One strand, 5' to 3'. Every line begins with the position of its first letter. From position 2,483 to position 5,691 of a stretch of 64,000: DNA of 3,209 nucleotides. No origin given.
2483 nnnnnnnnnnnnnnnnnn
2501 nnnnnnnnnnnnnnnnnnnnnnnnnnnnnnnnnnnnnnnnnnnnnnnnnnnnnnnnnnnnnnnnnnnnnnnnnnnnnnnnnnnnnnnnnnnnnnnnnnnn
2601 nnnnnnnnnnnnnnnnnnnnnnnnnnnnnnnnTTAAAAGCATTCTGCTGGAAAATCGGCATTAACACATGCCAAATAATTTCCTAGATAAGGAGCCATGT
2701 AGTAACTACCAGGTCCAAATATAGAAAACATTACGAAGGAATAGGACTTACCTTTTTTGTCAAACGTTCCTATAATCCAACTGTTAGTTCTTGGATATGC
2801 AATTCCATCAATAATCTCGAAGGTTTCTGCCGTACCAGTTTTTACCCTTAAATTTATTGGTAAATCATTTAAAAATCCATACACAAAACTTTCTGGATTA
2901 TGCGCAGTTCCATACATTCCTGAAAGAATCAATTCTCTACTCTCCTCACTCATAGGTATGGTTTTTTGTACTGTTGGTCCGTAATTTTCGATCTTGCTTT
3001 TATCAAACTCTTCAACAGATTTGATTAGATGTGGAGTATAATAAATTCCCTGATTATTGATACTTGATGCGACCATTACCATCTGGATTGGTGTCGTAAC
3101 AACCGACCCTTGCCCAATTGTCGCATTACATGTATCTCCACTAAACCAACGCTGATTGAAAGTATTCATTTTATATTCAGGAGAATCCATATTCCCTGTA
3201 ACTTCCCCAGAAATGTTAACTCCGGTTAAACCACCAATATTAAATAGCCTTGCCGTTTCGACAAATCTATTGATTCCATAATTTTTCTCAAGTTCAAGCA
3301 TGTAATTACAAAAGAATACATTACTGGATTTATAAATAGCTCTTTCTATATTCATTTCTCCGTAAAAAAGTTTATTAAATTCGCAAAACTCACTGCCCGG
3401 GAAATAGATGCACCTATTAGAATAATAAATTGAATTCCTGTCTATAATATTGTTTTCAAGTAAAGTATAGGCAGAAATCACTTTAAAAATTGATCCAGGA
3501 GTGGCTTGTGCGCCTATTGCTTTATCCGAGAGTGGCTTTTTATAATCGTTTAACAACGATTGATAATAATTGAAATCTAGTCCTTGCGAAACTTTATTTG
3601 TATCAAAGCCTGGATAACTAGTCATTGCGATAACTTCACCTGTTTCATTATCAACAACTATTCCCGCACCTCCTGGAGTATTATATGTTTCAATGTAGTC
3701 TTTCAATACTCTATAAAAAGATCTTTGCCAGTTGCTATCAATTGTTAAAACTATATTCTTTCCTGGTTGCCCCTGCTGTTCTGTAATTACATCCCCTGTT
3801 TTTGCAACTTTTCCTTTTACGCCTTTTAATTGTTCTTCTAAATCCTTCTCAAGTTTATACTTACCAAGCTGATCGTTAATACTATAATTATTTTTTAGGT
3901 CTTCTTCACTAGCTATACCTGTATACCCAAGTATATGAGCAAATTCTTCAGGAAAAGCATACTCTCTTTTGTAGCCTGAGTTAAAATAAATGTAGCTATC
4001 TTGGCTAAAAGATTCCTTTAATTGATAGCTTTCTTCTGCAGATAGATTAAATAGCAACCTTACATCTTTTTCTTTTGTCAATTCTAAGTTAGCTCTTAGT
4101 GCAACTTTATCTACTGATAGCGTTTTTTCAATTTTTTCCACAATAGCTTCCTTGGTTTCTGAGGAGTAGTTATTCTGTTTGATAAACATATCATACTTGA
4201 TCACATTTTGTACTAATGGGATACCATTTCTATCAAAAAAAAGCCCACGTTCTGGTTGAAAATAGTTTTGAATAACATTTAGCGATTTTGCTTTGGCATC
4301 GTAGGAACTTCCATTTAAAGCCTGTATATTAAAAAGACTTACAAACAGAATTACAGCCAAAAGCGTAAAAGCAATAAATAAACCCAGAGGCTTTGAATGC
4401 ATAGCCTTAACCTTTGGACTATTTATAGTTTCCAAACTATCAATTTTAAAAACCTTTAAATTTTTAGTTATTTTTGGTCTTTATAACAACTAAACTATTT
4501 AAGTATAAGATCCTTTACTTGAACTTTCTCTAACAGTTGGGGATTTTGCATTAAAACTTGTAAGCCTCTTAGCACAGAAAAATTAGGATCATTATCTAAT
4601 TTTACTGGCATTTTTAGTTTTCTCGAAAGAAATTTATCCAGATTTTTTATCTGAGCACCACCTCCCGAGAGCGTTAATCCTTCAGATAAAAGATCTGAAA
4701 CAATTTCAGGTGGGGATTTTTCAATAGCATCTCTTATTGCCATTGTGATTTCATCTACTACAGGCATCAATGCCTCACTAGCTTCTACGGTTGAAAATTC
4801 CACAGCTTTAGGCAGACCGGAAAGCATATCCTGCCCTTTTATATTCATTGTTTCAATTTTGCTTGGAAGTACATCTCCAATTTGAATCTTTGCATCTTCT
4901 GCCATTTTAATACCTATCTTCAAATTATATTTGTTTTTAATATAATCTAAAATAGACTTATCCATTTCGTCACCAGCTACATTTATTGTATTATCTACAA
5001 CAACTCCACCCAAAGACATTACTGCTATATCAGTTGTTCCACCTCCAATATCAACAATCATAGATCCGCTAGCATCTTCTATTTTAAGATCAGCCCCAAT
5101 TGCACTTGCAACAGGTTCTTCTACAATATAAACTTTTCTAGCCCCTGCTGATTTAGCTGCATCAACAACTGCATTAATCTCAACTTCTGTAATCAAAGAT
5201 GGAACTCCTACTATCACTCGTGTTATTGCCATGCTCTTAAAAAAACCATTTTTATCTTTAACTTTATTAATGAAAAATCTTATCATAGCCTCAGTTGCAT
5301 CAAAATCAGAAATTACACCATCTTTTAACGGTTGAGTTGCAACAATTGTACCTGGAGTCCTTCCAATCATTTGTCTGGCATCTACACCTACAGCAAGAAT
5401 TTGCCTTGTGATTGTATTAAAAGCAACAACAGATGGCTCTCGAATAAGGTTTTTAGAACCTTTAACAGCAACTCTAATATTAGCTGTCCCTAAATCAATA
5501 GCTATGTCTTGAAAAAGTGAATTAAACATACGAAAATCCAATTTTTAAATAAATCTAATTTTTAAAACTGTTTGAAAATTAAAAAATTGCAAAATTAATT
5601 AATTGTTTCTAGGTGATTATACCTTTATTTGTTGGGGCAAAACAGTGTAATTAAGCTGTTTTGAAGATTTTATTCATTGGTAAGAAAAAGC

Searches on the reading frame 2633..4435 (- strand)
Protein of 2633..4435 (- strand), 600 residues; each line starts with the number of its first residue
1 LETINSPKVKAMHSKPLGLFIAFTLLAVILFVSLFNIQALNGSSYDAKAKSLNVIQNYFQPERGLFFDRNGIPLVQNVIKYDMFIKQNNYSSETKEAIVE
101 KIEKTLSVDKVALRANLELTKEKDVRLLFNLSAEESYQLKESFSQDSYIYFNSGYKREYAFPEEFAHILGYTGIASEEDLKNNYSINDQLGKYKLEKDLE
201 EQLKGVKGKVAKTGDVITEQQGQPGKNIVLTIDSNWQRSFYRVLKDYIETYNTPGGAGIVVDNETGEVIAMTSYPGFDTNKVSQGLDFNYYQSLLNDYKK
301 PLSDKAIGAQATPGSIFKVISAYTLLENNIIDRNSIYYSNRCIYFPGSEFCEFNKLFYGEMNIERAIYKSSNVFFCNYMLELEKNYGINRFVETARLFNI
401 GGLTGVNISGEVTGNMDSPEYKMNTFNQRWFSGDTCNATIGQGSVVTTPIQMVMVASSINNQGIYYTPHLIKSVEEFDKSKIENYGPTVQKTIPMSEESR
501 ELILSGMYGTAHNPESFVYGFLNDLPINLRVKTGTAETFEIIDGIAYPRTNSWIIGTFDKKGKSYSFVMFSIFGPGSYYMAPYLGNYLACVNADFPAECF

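Call 85: find_encoding_contigs(protein=window:2633-4435:-, flank=10000, max_places=2)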
Protein window:2633-4435:- (600 aa): no gene with exactly this product is on record in the collection.

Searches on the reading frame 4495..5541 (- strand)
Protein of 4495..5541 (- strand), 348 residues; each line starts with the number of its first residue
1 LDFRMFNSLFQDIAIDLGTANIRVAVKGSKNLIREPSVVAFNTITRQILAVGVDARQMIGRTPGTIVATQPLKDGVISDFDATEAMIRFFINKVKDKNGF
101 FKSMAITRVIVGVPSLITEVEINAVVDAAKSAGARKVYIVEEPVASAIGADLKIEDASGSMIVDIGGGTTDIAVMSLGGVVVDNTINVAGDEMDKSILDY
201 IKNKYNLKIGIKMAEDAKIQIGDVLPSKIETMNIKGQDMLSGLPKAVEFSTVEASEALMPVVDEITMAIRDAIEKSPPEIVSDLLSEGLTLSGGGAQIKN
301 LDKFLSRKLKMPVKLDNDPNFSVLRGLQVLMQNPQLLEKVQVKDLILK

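Call 62: find_homologous_proteins(query=window:4495-5541:-, max_evalue=1e-60)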
Query window:4495-5541:- (348 aa): 7861 proteins with E <= 1e-60 among 8000 candidates; the best 120 are listed.
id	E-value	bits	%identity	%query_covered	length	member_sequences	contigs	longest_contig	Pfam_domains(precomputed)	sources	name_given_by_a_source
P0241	1.3e-209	713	100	99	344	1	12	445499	PF00012.27,PF06723.20,PF14450.13,PF00022.26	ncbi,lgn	-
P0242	4.1e-188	642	88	99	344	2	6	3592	PF00012.27,PF06723.20,PF14450.13,PF00022.26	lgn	-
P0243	4.3e-135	468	64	99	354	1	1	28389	PF00012.27,PF06723.20,PF14450.13,PF00022.26,PF11104.15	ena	-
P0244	2.6e-133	462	65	99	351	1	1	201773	PF00012.27,PF06723.20,PF14450.13,PF00022.26,PF11104.15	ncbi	-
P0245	3.6e-130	452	65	99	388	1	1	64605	PF00012.27,PF06723.20,PF14450.13,PF00022.26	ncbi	-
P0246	2.6e-129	449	63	99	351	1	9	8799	PF00012.27,PF06723.20,PF14450.13,PF00022.26,PF11104.15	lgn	-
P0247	3.5e-128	445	64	97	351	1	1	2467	PF00012.27,PF06723.20,PF14450.13,PF00022.26,PF11104.15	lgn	-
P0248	2.4e-127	442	-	-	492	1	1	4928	PF00012.27,PF25216.1,PF06723.20,PF14450.13,PF21522.4,PF00022.26,PF11104.15,PF06277.18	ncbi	-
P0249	8.1e-125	434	61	97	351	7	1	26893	PF00012.27,PF06723.20,PF14450.13,PF00022.26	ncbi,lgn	-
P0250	1.2e-124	434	61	99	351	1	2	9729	PF00012.27,PF06723.20,PF14450.13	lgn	-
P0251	1.4e-124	433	60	99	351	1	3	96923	PF00012.27,PF06723.20,PF14450.13,PF00022.26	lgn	-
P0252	5.2e-123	428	60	99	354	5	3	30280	PF00012.27,PF06723.20,PF14450.13,PF00022.26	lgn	-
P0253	3.3e-122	426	59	99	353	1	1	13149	PF00012.27,PF06723.20,PF14450.13,PF00022.26,PF11104.15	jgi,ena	-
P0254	3.4e-122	426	61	97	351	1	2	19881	PF00012.27,PF06723.20,PF14450.13,PF00022.26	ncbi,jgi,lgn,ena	-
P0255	7.0e-122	425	60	99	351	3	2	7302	PF00012.27,PF06723.20,PF14450.13,PF00022.26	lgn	-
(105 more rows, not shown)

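Call 63: find_encoding_contigs(protein=P0242, flank=1800, max_places=6)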
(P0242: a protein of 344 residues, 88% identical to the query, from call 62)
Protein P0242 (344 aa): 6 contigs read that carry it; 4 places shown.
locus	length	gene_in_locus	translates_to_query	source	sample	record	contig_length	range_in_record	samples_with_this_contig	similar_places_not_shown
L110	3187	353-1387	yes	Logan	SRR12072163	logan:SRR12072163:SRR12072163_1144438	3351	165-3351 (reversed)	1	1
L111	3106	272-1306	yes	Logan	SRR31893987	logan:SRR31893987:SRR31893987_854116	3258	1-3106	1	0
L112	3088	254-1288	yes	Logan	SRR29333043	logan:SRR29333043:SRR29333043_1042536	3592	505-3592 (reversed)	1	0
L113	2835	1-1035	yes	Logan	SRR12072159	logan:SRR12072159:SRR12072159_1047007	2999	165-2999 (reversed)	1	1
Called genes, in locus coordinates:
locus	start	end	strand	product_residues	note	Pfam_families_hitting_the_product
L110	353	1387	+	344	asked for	PF00022:Actin (weak), PF06723:MreB_Mbl, PF00012:HSP70, PF14450:FtsA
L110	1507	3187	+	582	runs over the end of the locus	PF03717:PBP_dimer, PF00905:Transpeptidase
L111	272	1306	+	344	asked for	PF00022:Actin (weak), PF06723:MreB_Mbl, PF00012:HSP70, PF14450:FtsA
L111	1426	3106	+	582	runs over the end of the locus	PF03717:PBP_dimer, PF00905:Transpeptidase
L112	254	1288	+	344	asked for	PF00022:Actin (weak), PF06723:MreB_Mbl, PF00012:HSP70, PF14450:FtsA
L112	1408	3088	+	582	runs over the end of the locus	PF03717:PBP_dimer, PF00905:Transpeptidase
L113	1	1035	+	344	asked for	PF00022:Actin (weak), PF06723:MreB_Mbl, PF00012:HSP70, PF14450:FtsA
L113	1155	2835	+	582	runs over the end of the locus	PF03717:PBP_dimer, PF00905:Transpeptidase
